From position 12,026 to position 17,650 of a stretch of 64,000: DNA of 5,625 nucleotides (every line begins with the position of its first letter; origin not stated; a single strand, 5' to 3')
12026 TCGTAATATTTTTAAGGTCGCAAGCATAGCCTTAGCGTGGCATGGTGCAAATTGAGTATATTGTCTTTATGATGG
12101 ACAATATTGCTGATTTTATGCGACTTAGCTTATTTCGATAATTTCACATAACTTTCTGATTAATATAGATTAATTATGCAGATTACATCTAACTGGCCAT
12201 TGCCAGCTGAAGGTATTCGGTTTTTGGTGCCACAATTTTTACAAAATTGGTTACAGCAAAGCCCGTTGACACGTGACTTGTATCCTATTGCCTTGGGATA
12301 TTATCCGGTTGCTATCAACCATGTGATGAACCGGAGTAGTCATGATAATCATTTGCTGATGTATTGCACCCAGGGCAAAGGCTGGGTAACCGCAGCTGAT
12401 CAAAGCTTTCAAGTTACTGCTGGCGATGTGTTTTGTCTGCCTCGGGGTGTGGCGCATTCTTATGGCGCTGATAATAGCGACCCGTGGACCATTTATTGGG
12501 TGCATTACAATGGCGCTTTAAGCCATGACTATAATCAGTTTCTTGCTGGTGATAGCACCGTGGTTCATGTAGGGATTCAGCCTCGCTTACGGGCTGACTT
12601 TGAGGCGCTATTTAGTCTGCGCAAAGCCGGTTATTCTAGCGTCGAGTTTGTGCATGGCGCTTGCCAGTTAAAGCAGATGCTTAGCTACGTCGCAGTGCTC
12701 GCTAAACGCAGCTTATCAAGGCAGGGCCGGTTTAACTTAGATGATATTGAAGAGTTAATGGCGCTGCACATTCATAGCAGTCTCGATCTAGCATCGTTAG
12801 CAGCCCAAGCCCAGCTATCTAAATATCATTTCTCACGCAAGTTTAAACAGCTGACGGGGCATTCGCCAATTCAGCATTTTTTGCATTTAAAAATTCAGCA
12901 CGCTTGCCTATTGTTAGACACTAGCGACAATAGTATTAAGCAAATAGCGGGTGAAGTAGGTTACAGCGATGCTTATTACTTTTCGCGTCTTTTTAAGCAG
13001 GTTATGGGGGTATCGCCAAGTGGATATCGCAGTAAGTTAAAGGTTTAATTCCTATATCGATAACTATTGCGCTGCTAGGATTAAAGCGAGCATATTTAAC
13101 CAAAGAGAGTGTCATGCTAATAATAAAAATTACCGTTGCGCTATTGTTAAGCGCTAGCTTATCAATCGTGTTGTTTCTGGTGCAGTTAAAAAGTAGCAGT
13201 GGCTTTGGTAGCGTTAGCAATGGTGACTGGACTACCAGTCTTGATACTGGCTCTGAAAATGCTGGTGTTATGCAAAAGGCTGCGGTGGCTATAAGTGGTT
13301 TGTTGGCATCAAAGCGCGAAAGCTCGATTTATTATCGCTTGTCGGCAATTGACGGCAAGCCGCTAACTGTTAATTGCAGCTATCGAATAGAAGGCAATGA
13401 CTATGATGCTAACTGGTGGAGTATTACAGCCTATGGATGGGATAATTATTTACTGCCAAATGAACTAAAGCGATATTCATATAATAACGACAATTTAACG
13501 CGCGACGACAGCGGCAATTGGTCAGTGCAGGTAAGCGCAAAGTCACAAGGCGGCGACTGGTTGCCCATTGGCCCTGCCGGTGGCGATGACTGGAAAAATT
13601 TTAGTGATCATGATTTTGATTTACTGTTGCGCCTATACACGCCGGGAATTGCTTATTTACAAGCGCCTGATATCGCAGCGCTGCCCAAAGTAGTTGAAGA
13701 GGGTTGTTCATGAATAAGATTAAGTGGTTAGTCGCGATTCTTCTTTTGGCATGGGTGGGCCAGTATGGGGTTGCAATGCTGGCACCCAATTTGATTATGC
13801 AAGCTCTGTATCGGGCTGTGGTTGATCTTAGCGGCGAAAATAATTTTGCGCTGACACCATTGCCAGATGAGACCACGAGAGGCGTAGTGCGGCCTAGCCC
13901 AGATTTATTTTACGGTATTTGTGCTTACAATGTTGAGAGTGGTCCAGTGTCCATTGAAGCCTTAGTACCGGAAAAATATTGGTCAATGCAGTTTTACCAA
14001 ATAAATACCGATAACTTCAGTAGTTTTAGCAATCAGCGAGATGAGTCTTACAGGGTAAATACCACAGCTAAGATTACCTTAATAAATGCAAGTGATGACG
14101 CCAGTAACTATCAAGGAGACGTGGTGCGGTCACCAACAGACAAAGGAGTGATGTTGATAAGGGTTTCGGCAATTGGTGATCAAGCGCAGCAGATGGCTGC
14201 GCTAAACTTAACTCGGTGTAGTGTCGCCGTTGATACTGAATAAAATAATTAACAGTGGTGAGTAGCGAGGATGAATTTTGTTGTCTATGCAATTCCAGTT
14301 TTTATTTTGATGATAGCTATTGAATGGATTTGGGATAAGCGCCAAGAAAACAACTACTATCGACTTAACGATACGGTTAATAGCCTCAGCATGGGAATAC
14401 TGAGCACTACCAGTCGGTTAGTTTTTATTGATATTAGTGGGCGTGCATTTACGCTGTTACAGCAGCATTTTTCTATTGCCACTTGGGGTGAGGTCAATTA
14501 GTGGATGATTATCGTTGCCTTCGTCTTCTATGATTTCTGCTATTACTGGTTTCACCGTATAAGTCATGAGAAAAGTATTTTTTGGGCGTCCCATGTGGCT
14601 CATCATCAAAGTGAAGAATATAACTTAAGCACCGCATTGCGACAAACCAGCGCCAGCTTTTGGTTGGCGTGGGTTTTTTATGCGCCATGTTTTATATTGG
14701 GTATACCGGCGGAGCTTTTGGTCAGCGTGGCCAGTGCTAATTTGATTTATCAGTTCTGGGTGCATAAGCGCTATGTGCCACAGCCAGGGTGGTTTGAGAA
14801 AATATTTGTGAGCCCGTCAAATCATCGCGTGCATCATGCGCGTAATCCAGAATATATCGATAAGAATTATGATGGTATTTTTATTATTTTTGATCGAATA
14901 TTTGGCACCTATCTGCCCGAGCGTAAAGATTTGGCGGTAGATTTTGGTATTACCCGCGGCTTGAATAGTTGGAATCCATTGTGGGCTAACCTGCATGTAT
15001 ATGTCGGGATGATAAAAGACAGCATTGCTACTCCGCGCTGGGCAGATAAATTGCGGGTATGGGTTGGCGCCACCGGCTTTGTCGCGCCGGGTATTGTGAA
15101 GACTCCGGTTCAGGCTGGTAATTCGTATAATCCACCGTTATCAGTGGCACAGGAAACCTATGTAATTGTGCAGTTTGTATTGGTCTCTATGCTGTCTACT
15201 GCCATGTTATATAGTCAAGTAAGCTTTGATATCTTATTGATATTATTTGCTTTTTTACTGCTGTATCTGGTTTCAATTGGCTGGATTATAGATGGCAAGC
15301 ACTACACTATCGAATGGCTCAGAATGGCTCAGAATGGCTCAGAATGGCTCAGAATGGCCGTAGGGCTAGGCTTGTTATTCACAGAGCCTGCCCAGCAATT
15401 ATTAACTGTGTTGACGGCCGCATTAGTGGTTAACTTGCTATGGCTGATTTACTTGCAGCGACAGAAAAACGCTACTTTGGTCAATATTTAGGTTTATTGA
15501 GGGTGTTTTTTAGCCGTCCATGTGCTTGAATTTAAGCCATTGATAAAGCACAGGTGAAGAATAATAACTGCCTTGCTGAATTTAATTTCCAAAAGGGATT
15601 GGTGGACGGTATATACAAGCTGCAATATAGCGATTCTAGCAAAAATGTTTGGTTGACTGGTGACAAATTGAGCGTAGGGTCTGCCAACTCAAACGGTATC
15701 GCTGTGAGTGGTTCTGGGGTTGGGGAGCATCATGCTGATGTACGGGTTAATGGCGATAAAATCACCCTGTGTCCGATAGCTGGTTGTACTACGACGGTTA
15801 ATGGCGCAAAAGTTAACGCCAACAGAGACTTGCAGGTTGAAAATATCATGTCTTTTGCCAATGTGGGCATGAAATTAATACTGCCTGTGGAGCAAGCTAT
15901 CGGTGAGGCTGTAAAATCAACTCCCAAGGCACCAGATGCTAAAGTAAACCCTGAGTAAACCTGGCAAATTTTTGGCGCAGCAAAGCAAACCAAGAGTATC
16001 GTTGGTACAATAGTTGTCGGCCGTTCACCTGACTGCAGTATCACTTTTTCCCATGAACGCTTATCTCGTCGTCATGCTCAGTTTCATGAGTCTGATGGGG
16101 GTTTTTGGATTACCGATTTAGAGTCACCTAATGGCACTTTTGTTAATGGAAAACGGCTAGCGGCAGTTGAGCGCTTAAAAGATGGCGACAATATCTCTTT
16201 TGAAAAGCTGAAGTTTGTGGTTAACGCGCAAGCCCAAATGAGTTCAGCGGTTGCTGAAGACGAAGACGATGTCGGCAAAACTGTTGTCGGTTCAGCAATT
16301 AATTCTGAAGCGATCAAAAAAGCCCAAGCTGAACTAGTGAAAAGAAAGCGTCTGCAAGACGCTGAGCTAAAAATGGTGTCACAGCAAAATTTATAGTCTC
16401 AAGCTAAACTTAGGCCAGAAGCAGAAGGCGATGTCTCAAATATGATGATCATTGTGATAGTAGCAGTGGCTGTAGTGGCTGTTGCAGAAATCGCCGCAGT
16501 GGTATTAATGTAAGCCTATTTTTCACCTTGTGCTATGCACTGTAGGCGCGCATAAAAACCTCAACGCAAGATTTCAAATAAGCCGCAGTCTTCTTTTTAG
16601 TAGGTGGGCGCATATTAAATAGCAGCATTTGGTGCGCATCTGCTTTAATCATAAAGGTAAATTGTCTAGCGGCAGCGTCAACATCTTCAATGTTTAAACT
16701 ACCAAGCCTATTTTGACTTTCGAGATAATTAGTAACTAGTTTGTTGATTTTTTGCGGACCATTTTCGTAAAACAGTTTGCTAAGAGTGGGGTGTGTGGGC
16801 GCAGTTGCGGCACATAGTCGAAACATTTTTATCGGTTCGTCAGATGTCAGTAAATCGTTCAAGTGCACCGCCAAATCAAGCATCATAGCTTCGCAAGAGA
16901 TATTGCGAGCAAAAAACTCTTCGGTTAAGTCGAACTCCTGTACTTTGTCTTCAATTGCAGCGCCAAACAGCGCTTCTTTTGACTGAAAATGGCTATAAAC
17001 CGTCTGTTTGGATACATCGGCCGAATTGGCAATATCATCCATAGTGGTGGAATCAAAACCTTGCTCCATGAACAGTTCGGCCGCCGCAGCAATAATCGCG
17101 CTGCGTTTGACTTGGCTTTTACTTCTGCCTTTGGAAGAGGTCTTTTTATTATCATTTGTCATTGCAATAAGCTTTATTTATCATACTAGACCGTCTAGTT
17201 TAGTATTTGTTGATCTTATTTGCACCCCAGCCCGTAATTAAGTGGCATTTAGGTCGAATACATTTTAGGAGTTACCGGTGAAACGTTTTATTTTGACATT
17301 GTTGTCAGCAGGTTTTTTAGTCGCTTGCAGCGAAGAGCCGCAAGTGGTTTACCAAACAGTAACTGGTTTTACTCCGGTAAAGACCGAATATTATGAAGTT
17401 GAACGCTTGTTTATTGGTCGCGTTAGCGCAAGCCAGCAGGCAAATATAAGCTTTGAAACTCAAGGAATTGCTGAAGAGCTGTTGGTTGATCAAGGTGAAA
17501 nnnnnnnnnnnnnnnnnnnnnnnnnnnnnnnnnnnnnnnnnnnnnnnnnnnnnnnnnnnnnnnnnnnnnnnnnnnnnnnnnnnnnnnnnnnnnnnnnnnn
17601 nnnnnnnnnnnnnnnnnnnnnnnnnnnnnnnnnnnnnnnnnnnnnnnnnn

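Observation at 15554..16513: Tandem-FHA, membrane-anchored protein encoded as three in-frame pieces; the best FHA domain has no start codon of its own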

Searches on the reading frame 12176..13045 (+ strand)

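Call 4: search_protein_families(library=pfam, proteins=[window:12176-13045:+], max_evalue=0.1)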
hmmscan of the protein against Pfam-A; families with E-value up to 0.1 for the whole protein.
window:12176-13045:+ (290 aa): 10 families
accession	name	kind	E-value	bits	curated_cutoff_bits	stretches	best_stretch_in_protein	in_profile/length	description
PF00165.29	HTH_AraC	-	2.6e-22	78.8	26.6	2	248-285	2-41/42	Bacterial regulatory helix-turn-helix proteins, AraC family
PF12833.13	HTH_18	-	3.2e-22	79.1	33.6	1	208-286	1-79/80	Helix-turn-helix domain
PF02311.25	AraC_binding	-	2.4e-19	69.8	21.1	1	46-145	11-116/135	AraC-like ligand binding domain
PF07883.17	Cupin_2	-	4.4e-07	29.9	27.2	1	53-109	13-69/70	Cupin domain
PF00190.28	Cupin_1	-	0.00017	21.6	22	1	59-106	55-109/151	Cupin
PF11699.14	CENP-C_C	-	0.00045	20.9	29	1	53-102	28-77/85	Mif2/CENP-C like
PF12852.13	Cupin_6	-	0.0086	16.3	26.7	1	61-100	37-78/183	Cupin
PF21621.3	MPI_cupin_dom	-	0.011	16.1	27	1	46-92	17-63/79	Mannose-6-phosphate isomerase, cupin domain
PF05899.18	Cupin_3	-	0.029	14.5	23.5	0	63-92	30-60/74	EutQ-like cupin domain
PF22200.2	ExsA_N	-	0.086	13.7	27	0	59-93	1-35/136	ExsA N-terminal regulatory domain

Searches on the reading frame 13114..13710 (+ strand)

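Call 4: search_protein_families(library=pfam, proteins=[window:13114-13710:+], max_evalue=0.1)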
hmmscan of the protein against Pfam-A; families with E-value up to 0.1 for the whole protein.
window:13114-13710:+ (199 aa): 1 family
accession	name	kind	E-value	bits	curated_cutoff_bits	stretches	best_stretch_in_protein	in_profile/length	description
PF06742.16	DUF1214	-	4e-15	56.7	25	1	77-177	9-110/112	Protein of unknown function (DUF1214)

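Call 38: search_protein_families(library=ncbifam, proteins=[window:13114-13710:+], max_evalue=0.01)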
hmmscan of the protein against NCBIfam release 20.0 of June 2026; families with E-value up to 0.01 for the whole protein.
window:13114-13710:+ (199 aa): 0 families

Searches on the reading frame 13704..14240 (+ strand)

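Call 4: search_protein_families(library=pfam, proteins=[window:13704-14240:+], max_evalue=0.1)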
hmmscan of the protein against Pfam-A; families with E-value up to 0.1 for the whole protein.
window:13704-14240:+ (179 aa): 1 family
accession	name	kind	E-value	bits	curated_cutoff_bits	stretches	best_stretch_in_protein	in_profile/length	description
PF06863.17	DUF1254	-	1.3e-15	58.2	22.2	1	46-165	2-120/133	Protein of unknown function (DUF1254)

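Call 38: search_protein_families(library=ncbifam, proteins=[window:13704-14240:+], max_evalue=0.01)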
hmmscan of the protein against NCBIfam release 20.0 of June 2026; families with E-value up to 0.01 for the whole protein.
window:13704-14240:+ (179 aa): 0 families

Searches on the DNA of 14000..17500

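Call 32: search_rna_families(source=window, start=14000, end=17500, threshold=evalue, max_evalue=1)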
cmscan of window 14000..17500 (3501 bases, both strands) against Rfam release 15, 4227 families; matches with E-value up to 1: 0.
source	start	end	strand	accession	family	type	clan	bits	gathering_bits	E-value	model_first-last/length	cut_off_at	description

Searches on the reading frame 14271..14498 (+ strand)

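Call 56: search_protein_families(library=pfam, proteins=[window:14271-14498:+], max_evalue=0.1)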
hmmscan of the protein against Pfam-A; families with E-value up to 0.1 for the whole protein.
window:14271-14498:+ (76 aa): 1 family
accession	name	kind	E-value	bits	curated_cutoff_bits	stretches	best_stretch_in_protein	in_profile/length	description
PF19579.4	FtsL_2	-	0.032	14.6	24.6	1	2-52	19-68/100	Bacteriodetes cell division protein (FtsL-like)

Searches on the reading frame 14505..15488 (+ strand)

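Call 4: search_protein_families(library=pfam, proteins=[window:14505-15488:+], max_evalue=0.1)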
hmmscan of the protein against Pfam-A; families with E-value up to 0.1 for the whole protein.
window:14505-15488:+ (328 aa): 2 families
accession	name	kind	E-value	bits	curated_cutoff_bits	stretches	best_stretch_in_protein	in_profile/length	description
PF04116.19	FA_hydroxylase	-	2.1e-28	99.8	31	1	3-135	2-132/132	Fatty acid hydroxylase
PF24858.1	AGMP_C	-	0.0078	16.7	28.3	1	218-266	3-53/88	Alkylglycerol monooxygenase C-terminal domain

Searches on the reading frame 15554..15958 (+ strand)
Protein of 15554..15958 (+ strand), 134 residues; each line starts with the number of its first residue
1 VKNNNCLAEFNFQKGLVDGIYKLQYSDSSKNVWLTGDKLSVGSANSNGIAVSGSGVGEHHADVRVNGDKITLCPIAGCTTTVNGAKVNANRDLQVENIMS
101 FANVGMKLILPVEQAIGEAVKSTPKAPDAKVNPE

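Call 4: search_protein_families(library=pfam, proteins=[window:15554-15955:+], max_evalue=0.1)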
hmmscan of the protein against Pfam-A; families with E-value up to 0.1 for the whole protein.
window:15554-15955:+ (134 aa): 2 families
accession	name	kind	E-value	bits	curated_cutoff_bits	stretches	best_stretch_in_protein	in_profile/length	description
PF16697.10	Yop-YscD_cpl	-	1.9e-06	28.5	33.2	1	26-107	6-89/94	Inner membrane component of T3SS, cytoplasmic domain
PF00498.31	FHA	-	0.00018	22.3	20.7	1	40-99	2-64/67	FHA domain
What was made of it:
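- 15671..15850 (+): FHA domain 1. It is degenerate: GS in place of GR and AEHH in place of SxxH. Pfam FHA 22.3 bits and Yop-YscD_cpl 28.5 bits (call 4).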

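Call 33: list_cluster_members(proteins=[window:15554-15955:+, window:14505-15488:+, window:16536-17162:-, window:16217-16393:+])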
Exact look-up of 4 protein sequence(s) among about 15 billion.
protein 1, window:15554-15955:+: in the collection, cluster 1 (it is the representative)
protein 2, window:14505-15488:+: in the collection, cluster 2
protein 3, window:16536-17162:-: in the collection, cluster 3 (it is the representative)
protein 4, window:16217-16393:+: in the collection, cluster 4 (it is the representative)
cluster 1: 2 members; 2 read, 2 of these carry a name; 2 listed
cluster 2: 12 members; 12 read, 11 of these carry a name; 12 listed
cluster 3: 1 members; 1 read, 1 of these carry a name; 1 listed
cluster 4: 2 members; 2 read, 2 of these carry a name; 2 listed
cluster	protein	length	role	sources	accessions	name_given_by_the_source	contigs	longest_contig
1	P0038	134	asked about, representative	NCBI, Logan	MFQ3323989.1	MAG: hypothetical protein ACI90U_001814 [Pseudomonadales bacterium]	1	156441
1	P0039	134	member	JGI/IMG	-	hypothetical protein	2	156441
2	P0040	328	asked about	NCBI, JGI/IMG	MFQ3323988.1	MAG: alkylglycerol monooxygenase [Pseudomonadales bacterium] | alkylglycerol monooxygenase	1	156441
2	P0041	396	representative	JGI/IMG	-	alkylglycerol monooxygenase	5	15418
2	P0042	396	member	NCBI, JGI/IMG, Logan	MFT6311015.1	MAG: sterol desaturase/sphingolipid hydroxylase (fatty acid hydroxylase superfamily) ... | sterol desaturase/sphingolipid hydroxylase (fatty acid hydroxylase superfamily)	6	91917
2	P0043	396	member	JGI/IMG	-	sterol desaturase/sphingolipid hydroxylase (fatty acid hydroxylase superfamily)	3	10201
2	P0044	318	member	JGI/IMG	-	hypothetical protein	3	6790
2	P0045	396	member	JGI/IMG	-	alkylglycerol monooxygenase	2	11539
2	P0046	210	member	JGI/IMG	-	hypothetical protein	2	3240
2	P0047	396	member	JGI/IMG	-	alkylglycerol monooxygenase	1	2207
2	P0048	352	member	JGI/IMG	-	alkylglycerol monooxygenase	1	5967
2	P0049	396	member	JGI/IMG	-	alkylglycerol monooxygenase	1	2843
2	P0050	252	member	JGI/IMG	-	alkylglycerol monooxygenase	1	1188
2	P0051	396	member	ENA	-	-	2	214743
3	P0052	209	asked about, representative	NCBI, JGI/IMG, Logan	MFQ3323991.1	MAG: TetR/AcrR family transcriptional repressor of mexJK operon [Pseudomonadales ... | TetR/AcrR family transcriptional repressor of mexJK operon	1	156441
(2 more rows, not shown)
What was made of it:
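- The source is a metagenome-assembled genome (call 33). Gene callers predict the 134-aa ORF (call 33).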

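Call 35: find_encoding_contigs(protein=window:15554-15958:+, flank=8000, max_places=10)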
Protein window:15554-15958:+ (134 aa): 1 contig read that carries it; 1 place shown.
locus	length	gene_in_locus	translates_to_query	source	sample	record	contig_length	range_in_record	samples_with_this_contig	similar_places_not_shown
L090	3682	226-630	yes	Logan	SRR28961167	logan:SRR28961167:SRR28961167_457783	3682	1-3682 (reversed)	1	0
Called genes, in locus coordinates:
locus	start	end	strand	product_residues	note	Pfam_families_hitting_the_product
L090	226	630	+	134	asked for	PF16697:Yop-YscD_cpl (weak)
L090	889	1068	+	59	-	-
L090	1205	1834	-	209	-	PF00440:TetR_N, PF14246:TetR_C_7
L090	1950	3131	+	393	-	PF25917:BSH_RND (faint), PF25919:BSH_CusB (weak), PF25973:BSH_CzcB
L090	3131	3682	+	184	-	?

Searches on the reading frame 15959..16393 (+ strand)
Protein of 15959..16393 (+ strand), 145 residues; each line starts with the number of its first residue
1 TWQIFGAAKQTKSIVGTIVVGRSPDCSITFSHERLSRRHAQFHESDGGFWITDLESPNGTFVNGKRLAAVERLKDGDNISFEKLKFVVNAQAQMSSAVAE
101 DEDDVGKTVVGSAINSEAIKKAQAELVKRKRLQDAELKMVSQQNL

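Call 4: search_protein_families(library=pfam, proteins=[window:15959-16393:+], max_evalue=0.1)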
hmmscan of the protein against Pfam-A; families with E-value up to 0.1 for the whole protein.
window:15959-16393:+ (145 aa): 2 families
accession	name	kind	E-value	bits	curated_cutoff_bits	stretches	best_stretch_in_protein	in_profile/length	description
PF00498.31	FHA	-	1.9e-20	73.5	20.7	1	18-81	1-66/67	FHA domain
PF16697.10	Yop-YscD_cpl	-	4.4e-09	36.9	33.2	1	16-90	17-92/94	Inner membrane component of T3SS, cytoplasmic domain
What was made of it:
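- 16010..16201 (+): FHA domain 2. It is canonical, with GR, SRRH and NGT motifs, but has no start codon of its own. Pfam FHA 73.5 bits, E 1.9e-20 (call 4).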

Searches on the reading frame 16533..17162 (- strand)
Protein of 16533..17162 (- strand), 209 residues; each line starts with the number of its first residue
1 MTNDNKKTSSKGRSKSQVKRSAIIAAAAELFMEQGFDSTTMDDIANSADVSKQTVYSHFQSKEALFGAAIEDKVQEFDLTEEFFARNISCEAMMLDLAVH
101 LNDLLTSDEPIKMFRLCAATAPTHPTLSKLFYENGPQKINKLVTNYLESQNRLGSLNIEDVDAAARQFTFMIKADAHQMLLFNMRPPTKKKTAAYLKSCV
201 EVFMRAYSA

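Call 4: search_protein_families(library=pfam, proteins=[window:16536-17162:-], max_evalue=0.1)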
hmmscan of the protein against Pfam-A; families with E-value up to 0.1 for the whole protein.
window:16536-17162:- (209 aa): 5 families
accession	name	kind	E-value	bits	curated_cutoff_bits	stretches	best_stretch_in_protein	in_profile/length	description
PF14246.11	TetR_C_7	-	2.7e-27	95.6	22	1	94-208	3-118/119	AefR-like transcriptional repressor, C-terminal domain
PF00440.29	TetR_N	-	9.8e-20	70.5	24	1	23-69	1-47/47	Bacterial regulatory proteins, tetR family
PF00356.27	LacI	-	0.0022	18.2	27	1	40-55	1-16/46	Bacterial regulatory proteins, lacI family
PF13022.12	HTH_Tnp_1_2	-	0.0024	18.4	27.9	1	26-63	14-51/122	Helix-turn-helix of insertion element transposase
PF04297.20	UPF0122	-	0.09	13.5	22.7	0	37-74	32-68/101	Putative helix-turn-helix protein, YlxM / p13 like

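Call 18: find_encoding_contigs(protein=window:16533-17162:-, flank=4000, max_places=10)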
Protein window:16533-17162:- (209 aa): 1 contig read that carries it; 1 place shown.
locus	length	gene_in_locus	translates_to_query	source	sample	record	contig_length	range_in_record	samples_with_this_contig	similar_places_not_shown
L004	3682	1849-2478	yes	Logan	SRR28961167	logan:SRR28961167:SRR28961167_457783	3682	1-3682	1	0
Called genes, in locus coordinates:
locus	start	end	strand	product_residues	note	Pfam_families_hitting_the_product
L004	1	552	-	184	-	?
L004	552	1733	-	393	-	PF25917:BSH_RND (faint), PF25919:BSH_CusB (weak), PF25973:BSH_CzcB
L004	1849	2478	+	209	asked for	PF00440:TetR_N, PF14246:TetR_C_7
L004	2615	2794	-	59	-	-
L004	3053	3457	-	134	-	PF16697:Yop-YscD_cpl (weak)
